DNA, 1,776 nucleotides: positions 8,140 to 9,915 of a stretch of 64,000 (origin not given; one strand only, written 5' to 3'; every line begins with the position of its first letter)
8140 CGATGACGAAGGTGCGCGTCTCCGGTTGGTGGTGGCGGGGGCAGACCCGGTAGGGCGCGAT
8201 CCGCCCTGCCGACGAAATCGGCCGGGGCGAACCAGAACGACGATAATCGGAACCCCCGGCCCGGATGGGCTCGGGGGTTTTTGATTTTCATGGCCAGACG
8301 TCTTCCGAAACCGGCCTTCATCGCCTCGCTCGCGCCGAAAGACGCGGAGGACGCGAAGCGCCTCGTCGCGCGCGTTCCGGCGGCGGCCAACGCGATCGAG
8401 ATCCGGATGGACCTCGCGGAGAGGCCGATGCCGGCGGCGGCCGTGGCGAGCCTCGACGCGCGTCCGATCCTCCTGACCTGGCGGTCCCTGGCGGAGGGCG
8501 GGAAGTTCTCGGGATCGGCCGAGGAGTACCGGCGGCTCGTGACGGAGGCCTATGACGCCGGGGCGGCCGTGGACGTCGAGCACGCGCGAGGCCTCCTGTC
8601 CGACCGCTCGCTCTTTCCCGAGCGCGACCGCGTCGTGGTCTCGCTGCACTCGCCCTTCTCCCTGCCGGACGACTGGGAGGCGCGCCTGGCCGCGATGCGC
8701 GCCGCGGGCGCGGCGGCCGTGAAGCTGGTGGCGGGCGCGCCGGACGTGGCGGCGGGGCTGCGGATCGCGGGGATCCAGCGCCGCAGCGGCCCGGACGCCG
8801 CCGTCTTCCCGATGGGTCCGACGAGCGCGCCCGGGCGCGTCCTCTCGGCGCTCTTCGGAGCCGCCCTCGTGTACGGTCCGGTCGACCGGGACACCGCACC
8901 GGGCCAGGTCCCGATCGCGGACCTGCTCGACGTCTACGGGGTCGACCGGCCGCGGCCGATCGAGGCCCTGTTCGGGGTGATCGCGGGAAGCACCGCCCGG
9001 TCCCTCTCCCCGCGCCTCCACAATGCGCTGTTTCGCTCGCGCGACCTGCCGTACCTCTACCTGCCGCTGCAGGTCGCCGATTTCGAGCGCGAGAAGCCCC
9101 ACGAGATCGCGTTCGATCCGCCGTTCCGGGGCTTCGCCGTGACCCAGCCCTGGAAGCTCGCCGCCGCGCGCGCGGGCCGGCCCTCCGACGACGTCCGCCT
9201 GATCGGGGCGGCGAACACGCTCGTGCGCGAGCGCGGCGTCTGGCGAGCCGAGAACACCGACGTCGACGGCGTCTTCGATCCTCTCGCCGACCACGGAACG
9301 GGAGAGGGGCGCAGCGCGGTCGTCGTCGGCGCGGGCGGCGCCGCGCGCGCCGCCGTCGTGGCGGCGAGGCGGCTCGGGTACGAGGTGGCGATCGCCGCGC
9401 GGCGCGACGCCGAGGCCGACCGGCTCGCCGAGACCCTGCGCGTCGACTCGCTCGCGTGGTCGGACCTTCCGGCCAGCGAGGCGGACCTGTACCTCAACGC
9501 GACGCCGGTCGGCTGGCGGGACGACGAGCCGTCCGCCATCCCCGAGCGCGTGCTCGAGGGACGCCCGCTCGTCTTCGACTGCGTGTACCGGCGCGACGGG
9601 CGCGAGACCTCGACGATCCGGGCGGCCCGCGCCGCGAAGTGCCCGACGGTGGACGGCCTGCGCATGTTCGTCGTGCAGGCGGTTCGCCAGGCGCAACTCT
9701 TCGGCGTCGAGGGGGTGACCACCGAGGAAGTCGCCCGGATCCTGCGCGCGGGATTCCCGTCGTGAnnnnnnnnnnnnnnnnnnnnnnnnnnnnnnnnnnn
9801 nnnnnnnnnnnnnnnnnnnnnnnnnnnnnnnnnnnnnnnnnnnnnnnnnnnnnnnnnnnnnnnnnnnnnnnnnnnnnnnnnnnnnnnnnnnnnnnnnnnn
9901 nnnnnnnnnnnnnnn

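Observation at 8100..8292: Classical-looking trp attenuator: leader ORF with W-W-W codons plus terminator/antiterminator upstream of aroDE-trpEGDCFBA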

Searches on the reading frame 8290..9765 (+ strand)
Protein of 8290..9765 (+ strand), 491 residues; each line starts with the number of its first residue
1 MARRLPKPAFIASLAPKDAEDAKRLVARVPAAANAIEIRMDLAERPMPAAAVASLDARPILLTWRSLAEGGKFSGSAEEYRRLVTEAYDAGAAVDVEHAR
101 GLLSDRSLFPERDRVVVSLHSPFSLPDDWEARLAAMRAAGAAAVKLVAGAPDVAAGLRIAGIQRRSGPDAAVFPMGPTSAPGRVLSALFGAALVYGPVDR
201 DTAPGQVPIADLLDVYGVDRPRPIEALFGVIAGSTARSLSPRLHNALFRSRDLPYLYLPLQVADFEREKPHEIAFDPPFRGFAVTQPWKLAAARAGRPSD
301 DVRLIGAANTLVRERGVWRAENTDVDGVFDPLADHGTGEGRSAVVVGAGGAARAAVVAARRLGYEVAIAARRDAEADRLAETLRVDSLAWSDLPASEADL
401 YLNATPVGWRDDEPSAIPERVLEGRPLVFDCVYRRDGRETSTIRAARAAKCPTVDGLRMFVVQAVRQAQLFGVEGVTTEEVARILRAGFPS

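Call 7: search_protein_families(library=pfam, proteins=[window:8290-9765:+])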
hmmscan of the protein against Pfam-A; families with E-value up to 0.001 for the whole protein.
window:8290-9765:+ (491 aa): 2 families
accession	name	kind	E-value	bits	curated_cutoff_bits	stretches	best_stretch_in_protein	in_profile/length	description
PF01487.21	DHquinase_I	-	1.1e-22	81.8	22.2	1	14-216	4-230/230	Type I 3-dehydroquinase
PF08501.16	Shikimate_dh_N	-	4.6e-12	46.4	27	1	231-311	2-83/83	Shikimate dehydrogenase substrate binding domain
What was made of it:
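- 8290..9765 (+): aroDE: fused type I 3-dehydroquinase and shikimate dehydrogenase, the first regulated gene. Pfam PF01487 and PF08501 (call 7).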

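Call 8: find_encoding_contigs(protein=window:8290-9765:+, flank=3000, max_places=4)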
Protein window:8290-9765:+ (491 aa): no gene with exactly this product is on record in the collection.
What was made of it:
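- Tried and rejected: Exact-protein lookup: the window's aroDE is not on record (call 8).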

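Call 9: find_homologous_proteins(query=window:8290-9765:+)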
Query window:8290-9765:+ (491 aa): 472 proteins with E <= 0.001 among 8000 candidates; the best 120 are listed.
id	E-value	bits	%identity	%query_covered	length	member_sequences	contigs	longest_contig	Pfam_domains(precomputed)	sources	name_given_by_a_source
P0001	0.0e+0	1056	100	100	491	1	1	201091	PF08501.17,PF01487.23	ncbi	-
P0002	0.0e+0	1027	97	100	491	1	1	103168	PF08501.17,PF01487.23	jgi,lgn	-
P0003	1.2e-292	989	93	100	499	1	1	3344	PF08501.17,PF01487.23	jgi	jgi:shikimate dehydrogenase/3-dehydroquinate dehydratase type I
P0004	1.5e-266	903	85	100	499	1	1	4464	PF08501.17,PF01487.23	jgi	jgi:shikimate dehydrogenase/3-dehydroquinate dehydratase type I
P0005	9.0e-265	897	84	100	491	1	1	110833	PF08501.17,PF01487.23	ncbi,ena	-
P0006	8.0e-263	890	83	100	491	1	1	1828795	PF08501.17,PF01487.23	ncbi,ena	-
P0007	8.8e-263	890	83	100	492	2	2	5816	PF08501.17,PF01487.23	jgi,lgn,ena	-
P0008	3.0e-258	875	82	100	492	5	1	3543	PF08501.17,PF01487.23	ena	-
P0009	2.7e-255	865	81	100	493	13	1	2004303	PF08501.17,PF01487.23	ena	-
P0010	4.0e-255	865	81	99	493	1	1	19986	PF08501.17,PF01487.23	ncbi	-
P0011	5.3e-255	864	81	100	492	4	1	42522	PF08501.17,PF01487.23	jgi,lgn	jgi:shikimate dehydrogenase/3-dehydroquinate dehydratase type I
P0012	1.1e-254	863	80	100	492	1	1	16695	PF08501.17,PF01487.23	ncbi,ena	-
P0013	1.3e-253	860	80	100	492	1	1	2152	PF08501.17,PF01487.23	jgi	jgi:shikimate dehydrogenase/3-dehydroquinate dehydratase type I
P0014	2.5e-253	859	80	100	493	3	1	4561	PF08501.17,PF01487.23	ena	-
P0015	6.9e-253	858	80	100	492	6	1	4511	PF08501.17,PF01487.23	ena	-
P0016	2.1e-252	856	80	100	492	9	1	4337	PF08501.17,PF01487.23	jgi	jgi:3-dehydroquinate dehydratase/shikimate dehydrogenase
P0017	3.5e-252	855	80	99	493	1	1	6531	PF08501.17,PF01487.23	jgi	jgi:shikimate dehydrogenase/3-dehydroquinate dehydratase type I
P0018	2.7e-251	852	80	100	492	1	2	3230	PF08501.17,PF01487.23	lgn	-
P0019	4.0e-251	852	80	99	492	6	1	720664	PF08501.17,PF01487.23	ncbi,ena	-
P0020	9.1e-251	851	79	100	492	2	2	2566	PF08501.17,PF01487.23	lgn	-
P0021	6.1e-248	841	79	99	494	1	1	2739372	PF08501.17,PF01487.23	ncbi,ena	-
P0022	3.0e-246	836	79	100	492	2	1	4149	PF08501.17,PF01487.23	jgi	jgi:shikimate dehydrogenase/3-dehydroquinate dehydratase type I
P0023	3.1e-246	836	77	99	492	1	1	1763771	PF08501.17,PF01487.23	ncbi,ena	-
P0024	4.5e-246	835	78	100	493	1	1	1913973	PF08501.17,PF01487.23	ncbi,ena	-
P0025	2.6e-245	833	78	100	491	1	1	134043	PF08501.17,PF01487.23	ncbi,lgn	-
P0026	1.4e-244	830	78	100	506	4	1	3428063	PF08501.17,PF01487.23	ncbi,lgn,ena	-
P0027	9.4e-244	827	77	98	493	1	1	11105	PF08501.17,PF01487.23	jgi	-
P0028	4.0e-243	825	77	100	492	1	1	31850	PF08501.17,PF01487.23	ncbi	-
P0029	9.5e-243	824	78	99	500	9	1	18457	PF08501.17,PF01487.23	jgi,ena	-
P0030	1.2e-242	824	77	100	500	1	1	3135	PF08501.17,PF01487.23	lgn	-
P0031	3.2e-242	822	79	100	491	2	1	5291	PF08501.17,PF01487.23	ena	-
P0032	1.9e-241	820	76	99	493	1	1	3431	PF08501.17,PF01487.23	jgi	jgi:3-dehydroquinate dehydratase/shikimate dehydrogenase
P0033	2.3e-241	820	77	99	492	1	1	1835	PF08501.17,PF01487.23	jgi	jgi:shikimate dehydrogenase/3-dehydroquinate dehydratase type I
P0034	8.7e-241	818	76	99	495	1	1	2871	PF08501.17,PF01487.23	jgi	jgi:3-dehydroquinate dehydratase / shikimate dehydrogenase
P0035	1.1e-240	817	76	99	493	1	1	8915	PF08501.17,PF01487.23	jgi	jgi:shikimate dehydrogenase/3-dehydroquinate dehydratase type I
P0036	5.1e-240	815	76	100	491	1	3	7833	PF08501.17,PF01487.23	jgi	jgi:shikimate dehydrogenase/3-dehydroquinate dehydratase type I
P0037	3.4e-239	812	77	99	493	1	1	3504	PF08501.17,PF01487.23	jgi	-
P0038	1.5e-238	810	77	99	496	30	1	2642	PF08501.17,PF01487.23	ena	-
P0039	1.6e-238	810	76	100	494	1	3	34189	PF08501.17,PF01487.23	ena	-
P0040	2.1e-238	810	75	99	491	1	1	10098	PF08501.17,PF01487.23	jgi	jgi:shikimate dehydrogenase/3-dehydroquinate dehydratase type I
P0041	2.0e-237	807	75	99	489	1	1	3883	PF08501.17,PF01487.23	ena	-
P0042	2.8e-237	806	76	100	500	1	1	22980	PF08501.17,PF01487.23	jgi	jgi:shikimate dehydrogenase/3-dehydroquinate dehydratase type I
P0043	7.0e-237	805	76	100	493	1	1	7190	PF08501.17,PF01487.23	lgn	-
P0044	1.6e-236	804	77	100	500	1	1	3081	PF08501.17,PF01487.23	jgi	jgi:3-dehydroquinate dehydratase / shikimate dehydrogenase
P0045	9.5e-236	801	76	100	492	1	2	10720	PF08501.17,PF01487.23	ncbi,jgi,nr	ncbi:MAG TPA: type I 3-dehydroquinate dehydratase [Thermoanaerobaculia bacterium]|jgi:shikimate dehy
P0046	1.1e-235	801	74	100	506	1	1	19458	PF08501.17,PF01487.23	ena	-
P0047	2.8e-235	799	75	99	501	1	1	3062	PF08501.17,PF01487.23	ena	-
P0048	9.7e-235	798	76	99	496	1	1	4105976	PF08501.17,PF01487.23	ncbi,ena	-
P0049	3.5e-232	789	76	99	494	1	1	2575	PF08501.17,PF01487.23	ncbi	ncbi:MAG: type I 3-dehydroquinate dehydratase [Syntrophomonadaceae bacterium]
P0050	5.2e-232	789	76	99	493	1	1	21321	PF08501.17,PF01487.23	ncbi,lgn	-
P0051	5.4e-232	789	74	99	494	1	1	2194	PF08501.17,PF01487.23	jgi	jgi:shikimate dehydrogenase/3-dehydroquinate dehydratase type I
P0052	1.0e-231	788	77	95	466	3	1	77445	PF08501.17,PF01487.23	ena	-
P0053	1.5e-229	781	75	100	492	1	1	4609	PF08501.17,PF01487.23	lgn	-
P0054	1.1e-227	774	74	99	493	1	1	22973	PF08501.17,PF01487.23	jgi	jgi:shikimate dehydrogenase/3-dehydroquinate dehydratase type I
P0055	1.0e-226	771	73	99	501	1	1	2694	PF08501.17,PF01487.23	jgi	jgi:3-dehydroquinate dehydratase type I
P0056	2.6e-224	763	72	100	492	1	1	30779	PF08501.17,PF01487.23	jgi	jgi:3-dehydroquinate dehydratase/shikimate dehydrogenase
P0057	2.1e-223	760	72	99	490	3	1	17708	PF08501.17,PF01487.23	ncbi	-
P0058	2.3e-223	760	73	99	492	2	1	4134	PF08501.17,PF01487.23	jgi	jgi:shikimate dehydrogenase/3-dehydroquinate dehydratase type I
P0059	9.3e-223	758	72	99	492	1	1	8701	PF08501.17,PF01487.23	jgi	jgi:shikimate dehydrogenase/3-dehydroquinate dehydratase type I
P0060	1.1e-222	758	72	99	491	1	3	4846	PF08501.17,PF01487.23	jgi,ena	-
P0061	3.0e-222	757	72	99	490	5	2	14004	PF08501.17,PF01487.23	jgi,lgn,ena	-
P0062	3.3e-221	753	72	99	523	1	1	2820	PF08501.17,PF01487.23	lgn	-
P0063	6.7e-221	752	72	99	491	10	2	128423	PF08501.17,PF01487.23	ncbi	ncbi:MAG: type I 3-dehydroquinate dehydratase [Thermoanaerobaculia bacterium]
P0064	1.4e-220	751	71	100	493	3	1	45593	PF08501.17,PF01487.23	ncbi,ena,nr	ncbi:MAG TPA: type I 3-dehydroquinate dehydratase [Thermoanaerobaculia bacterium]|nr:type I 3-dehydr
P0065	2.2e-220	750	71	99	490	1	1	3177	PF08501.17,PF01487.23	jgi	jgi:3-dehydroquinate dehydratase / shikimate dehydrogenase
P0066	2.7e-220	750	72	100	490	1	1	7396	PF08501.17,PF01487.23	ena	-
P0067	5.1e-219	746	71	100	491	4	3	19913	PF08501.17,PF01487.23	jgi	jgi:3-dehydroquinate dehydratase type I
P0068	1.1e-218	745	71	100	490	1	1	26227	PF08501.17,PF01487.23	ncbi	-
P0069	2.0e-218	744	77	94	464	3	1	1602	PF08501.17,PF01487.23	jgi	jgi:3-dehydroquinate dehydratase/shikimate dehydrogenase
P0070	6.5e-218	742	71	100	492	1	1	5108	PF08501.17,PF01487.23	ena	-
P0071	1.1e-217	741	69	99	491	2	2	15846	PF08501.17,PF01487.23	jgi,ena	jgi:shikimate dehydrogenase/3-dehydroquinate dehydratase type I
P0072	1.7e-216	737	71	99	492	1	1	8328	PF08501.17,PF01487.23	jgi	jgi:shikimate dehydrogenase/3-dehydroquinate dehydratase type I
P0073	2.0e-216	737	70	99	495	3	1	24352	PF08501.17,PF01487.23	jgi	jgi:shikimate dehydrogenase/3-dehydroquinate dehydratase type I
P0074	2.5e-216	737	71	99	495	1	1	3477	PF08501.17,PF01487.23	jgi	jgi:shikimate dehydrogenase/3-dehydroquinate dehydratase type I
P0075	6.3e-216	736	76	91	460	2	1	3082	PF08501.17,PF01487.23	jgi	jgi:3-dehydroquinate dehydratase/shikimate dehydrogenase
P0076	4.4e-215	733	70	99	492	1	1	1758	PF08501.17,PF01487.23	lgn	-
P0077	7.0e-215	732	70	99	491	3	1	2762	PF08501.17,PF01487.23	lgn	-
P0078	4.5e-214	730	68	99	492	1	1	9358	PF08501.17,PF01487.23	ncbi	ncbi:MAG: type I 3-dehydroquinate dehydratase [Acidobacteriota bacterium]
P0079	6.7e-214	729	71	99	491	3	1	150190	PF08501.17,PF01487.23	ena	-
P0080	5.3e-213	726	71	97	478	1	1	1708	PF08501.17,PF01487.23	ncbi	ncbi:MAG: type I 3-dehydroquinate dehydratase, partial [Thermoanaerobaculia bacterium]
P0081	1.2e-212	725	69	99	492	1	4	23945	PF08501.17,PF01487.23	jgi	jgi:shikimate dehydrogenase/3-dehydroquinate dehydratase type I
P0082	1.7e-212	724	70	99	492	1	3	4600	PF08501.17,PF01487.23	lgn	-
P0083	1.0e-211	722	71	99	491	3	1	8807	PF08501.17,PF01487.23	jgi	jgi:3-dehydroquinate dehydratase type I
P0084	3.6e-210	717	69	99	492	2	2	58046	PF08501.17,PF01487.23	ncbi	-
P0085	2.7e-209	714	69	99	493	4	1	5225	PF08501.17,PF01487.23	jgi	-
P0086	2.7e-208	710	70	99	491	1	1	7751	PF08501.17,PF01487.23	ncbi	-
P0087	3.6e-208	710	70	99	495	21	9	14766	PF08501.17,PF01487.23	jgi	jgi:shikimate dehydrogenase/3-dehydroquinate dehydratase type I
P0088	4.0e-208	710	69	99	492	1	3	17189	PF08501.17,PF01487.23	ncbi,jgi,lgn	ncbi:MAG TPA: type I 3-dehydroquinate dehydratase [Thermoanaerobaculia bacterium]|jgi:shikimate dehy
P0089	9.1e-208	709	69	99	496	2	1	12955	PF08501.17,PF01487.23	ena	-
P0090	1.9e-207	708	68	99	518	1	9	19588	PF08501.17,PF01487.23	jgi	jgi:shikimate dehydrogenase/3-dehydroquinate dehydratase type I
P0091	2.1e-207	708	68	99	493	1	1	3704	PF08501.17,PF01487.23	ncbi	ncbi:MAG TPA: type I 3-dehydroquinate dehydratase [Thermoanaerobaculia bacterium]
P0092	1.0e-206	705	67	99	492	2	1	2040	PF08501.17,PF01487.23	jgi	jgi:3-dehydroquinate dehydratase type I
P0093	5.8e-206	703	69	99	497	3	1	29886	PF08501.17,PF01487.23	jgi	jgi:shikimate dehydrogenase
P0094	7.4e-206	702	66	98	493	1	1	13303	PF08501.17,PF01487.23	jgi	jgi:shikimate dehydrogenase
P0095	3.0e-205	700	69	99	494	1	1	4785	PF08501.17,PF01487.23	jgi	jgi:3-dehydroquinate dehydratase/shikimate dehydrogenase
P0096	7.6e-205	699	66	99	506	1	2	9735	PF08501.17,PF01487.23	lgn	-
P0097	7.7e-205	699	68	98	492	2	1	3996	PF08501.17,PF01487.23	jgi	jgi:shikimate dehydrogenase/3-dehydroquinate dehydratase type I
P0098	9.6e-205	699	68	98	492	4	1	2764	PF08501.17,PF01487.23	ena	-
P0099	4.0e-204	697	67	99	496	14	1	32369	PF08501.17,PF01487.23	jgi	jgi:3-dehydroquinate dehydratase/shikimate dehydrogenase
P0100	6.1e-204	696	67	97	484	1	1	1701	PF08501.17,PF01487.23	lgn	-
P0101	8.6e-204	696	68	97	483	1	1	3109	PF08501.17,PF01487.23,PF03807.24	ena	-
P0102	1.4e-203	695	69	98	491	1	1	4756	PF08501.17,PF01487.23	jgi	jgi:3-dehydroquinate dehydratase / shikimate dehydrogenase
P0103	2.2e-203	694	67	98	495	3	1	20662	PF08501.17,PF01487.23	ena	-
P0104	1.6e-202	691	66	98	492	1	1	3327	PF08501.17,PF01487.23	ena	-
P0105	2.1e-202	691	66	97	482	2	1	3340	PF08501.17,PF01487.23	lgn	-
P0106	2.9e-202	691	67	98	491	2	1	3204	PF08501.17,PF01487.23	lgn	-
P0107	3.6e-202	690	67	99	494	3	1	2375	PF08501.17,PF01487.23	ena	-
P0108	3.8e-202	690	67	98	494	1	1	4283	PF08501.17,PF01487.23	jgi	jgi:shikimate dehydrogenase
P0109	8.4e-202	689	69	97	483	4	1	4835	PF08501.17,PF01487.23,PF03807.24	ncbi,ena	-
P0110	8.8e-202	689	67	99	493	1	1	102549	PF08501.17,PF01487.23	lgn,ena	-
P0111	9.1e-202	689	67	99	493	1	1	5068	PF08501.17,PF01487.23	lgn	-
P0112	9.3e-202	689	67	99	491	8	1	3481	PF08501.17,PF01487.23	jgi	jgi:shikimate dehydrogenase/3-dehydroquinate dehydratase type I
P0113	1.1e-201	689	69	97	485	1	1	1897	PF08501.17,PF01487.23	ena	-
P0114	1.5e-201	688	65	98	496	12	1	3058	PF08501.17,PF01487.23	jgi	-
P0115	3.3e-201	687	69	97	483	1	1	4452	PF08501.17,PF01487.23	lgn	-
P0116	3.9e-201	687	67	97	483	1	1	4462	PF08501.17,PF01487.23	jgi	jgi:3-dehydroquinate dehydratase/shikimate dehydrogenase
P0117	7.6e-201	686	66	100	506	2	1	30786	PF08501.17,PF01487.23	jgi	jgi:shikimate dehydrogenase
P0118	1.0e-200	685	66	97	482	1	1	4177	PF08501.17,PF01487.23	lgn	-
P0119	2.2e-200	684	67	99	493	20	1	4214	PF08501.17,PF01487.23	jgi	-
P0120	6.1e-200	683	65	99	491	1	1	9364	PF08501.17,PF01487.23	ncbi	-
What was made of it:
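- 8290..9765 (+): Homologues are named Thermoanaerobaculia (call 9).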

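Call 11: find_related_loci(query=A1, collection=genome_contigs, flank=4000)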
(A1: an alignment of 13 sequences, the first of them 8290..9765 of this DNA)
Query A1 (491 aa) in genome_contigs; peptide patterns used: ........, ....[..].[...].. (x = any residue, [..] = any of these).
327 stretches matched a pattern; 167 encode a relative of the query (tblastn E <= 1e-3); the best 80 are kept; 80 distinct loci.
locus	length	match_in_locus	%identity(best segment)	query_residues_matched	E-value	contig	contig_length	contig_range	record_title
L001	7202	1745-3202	81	5-489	0e+0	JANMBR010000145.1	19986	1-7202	MAG: Acidobacteriota bacterium isolate OTE_1_metabat_297 OTE_1_k141_417580, whole genome shotgun sequence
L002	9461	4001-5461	80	3-488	0e+0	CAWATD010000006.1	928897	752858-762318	MAG: uncultured Acidobacteriota bacterium isolate MFD02134.bin.2.124 genome assembly, contig: contig_8633, whole genome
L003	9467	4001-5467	84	1-489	0e+0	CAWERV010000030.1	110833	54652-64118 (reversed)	MAG: uncultured Acidobacteriota bacterium isolate MFD02134.bin.2.169 genome assembly, contig: contig_93046, whole genome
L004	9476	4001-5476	82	1-491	0e+0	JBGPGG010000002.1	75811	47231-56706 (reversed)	MAG: Thermoanaerobaculia bacterium isolate OBJ_0618_7090110_48 k141_1107092_length_75811_cov_19.3462, whole genome shotg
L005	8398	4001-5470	80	1-489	0e+0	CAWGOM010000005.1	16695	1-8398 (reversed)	MAG: uncultured Acidobacteriota bacterium isolate MFD09730.bin.2.99 genome assembly, contig: contig_27635, whole genome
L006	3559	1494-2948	80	5-489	0e+0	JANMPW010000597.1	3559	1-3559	MAG: Acidobacteriota bacterium isolate OTE_51_metabat_380 OTE_51_k141_4731642, whole genome shotgun sequence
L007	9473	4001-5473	78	1-489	0e+0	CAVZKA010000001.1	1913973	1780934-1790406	MAG: uncultured Acidobacteriota bacterium isolate MFD05442.bin.1.110 genome assembly, contig: contig_10130, whole genome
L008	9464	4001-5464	79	3-489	0e+0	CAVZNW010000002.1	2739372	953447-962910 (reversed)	MAG: uncultured Acidobacteriota bacterium isolate MFD06435.bin.3.333 genome assembly, contig: contig_42678, whole genome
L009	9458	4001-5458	83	1-486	0e+0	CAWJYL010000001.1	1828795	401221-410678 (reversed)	MAG: uncultured Acidobacteriota bacterium isolate MFD00822.bin.1.75 genome assembly, contig: contig_29640, whole genome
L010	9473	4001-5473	79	1-490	0e+0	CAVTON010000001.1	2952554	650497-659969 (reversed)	MAG: uncultured Acidobacteriota bacterium isolate MFD00822.bin.1.116 genome assembly, contig: contig_51131, whole genome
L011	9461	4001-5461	77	1-486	0e+0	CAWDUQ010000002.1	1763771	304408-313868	MAG: uncultured Acidobacteriota bacterium isolate MFD05442.bin.1.363 genome assembly, contig: contig_11714, whole genome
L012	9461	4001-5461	80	1-486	0e+0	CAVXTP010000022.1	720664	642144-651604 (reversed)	MAG: uncultured Acidobacteriota bacterium isolate MFD05942.bin.1.319 genome assembly, contig: contig_8654, whole genome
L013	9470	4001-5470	78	1-489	0e+0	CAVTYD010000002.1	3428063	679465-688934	MAG: uncultured Acidobacteriota bacterium isolate MFD06714.bin.2.31 genome assembly, contig: contig_15739, whole genome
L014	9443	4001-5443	77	3-482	0e+0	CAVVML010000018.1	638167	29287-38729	MAG: uncultured Acidobacteriota bacterium isolate MFD09267.bin.2.131 genome assembly, contig: contig_41762, whole genome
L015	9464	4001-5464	79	3-489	0e+0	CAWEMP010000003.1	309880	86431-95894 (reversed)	MAG: uncultured Acidobacteriota bacterium isolate MFD02809.bin.2.249 genome assembly, contig: contig_139678, whole genom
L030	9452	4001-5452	67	3-485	0e+0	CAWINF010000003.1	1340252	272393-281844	MAG: uncultured Acidobacteriota bacterium isolate MFD04944.bin.1.105 genome assembly, contig: contig_51356, whole genome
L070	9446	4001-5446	65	5-485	4e-177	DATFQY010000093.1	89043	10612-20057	MAG TPA_asm: Thermoanaerobaculia bacterium isolate SMAG_U9343 k141_4504371, whole genome shotgun sequence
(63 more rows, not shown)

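Call 32: search_protein_families(library=pfam, proteins=[L030:5543-5998:+, L030:4183-6414:+, L030:5904-7112:+, L030:6089-8389:+, L030:7267-9450:+, L070:5467-6417:+, L070:5424-7046:+, L070:6221-8323:+, L070:8320-9405:+])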
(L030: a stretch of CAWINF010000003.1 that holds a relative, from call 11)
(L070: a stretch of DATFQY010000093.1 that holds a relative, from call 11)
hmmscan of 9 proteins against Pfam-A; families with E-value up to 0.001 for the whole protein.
L030:5543-5998:+ (151 aa): 0 families

L030:4183-6414:+ (743 aa): 1 family
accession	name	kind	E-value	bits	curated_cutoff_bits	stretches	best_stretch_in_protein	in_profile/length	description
PF13393.11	tRNA-synt_His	-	5.8e-53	180.6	25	1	448-736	8-306/308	Histidyl-tRNA synthetase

L030:5904-7112:+ (402 aa): 1 family
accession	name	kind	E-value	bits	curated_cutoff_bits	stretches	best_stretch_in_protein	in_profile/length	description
PF01634.23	HisG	-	2.8e-41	141.5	25.5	1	222-396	2-156/158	ATP phosphoribosyltransferase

L030:6089-8389:+ (766 aa): 1 family
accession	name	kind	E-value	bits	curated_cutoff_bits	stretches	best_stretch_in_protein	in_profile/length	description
PF00815.25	Histidinol_dh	-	1.9e-125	419.6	27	1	371-760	10-410/411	Histidinol dehydrogenase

L030:7267-9450:+ (727 aa): 1 family
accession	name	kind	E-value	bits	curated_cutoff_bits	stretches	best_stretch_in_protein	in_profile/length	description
PF00155.27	Aminotran_1_2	-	2.9e-48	165.3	19.7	1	401-721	4-360/361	Aminotransferase class I and II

L070:5467-6417:+ (316 aa): 1 family
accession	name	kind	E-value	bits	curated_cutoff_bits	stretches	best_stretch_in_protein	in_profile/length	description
PF13393.11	tRNA-synt_His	-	2.9e-53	181.6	25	1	23-311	8-308/308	Histidyl-tRNA synthetase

L070:5424-7046:+ (540 aa): 1 family
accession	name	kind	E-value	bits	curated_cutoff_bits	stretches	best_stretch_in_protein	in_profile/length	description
PF01634.23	HisG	-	1.9e-43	148.6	25.5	1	383-535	2-157/158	ATP phosphoribosyltransferase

L070:6221-8323:+ (700 aa): 1 family
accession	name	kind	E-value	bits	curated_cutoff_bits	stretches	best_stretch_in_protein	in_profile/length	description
PF00815.25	Histidinol_dh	-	5.5e-125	418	27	1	306-694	11-410/411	Histidinol dehydrogenase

L070:8320-9405:+ (361 aa): 1 family
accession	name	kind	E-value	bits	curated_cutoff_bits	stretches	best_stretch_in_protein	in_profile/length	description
PF00155.27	Aminotran_1_2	-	9.2e-49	167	19.7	1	29-352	5-357/361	Aminotransferase class I and II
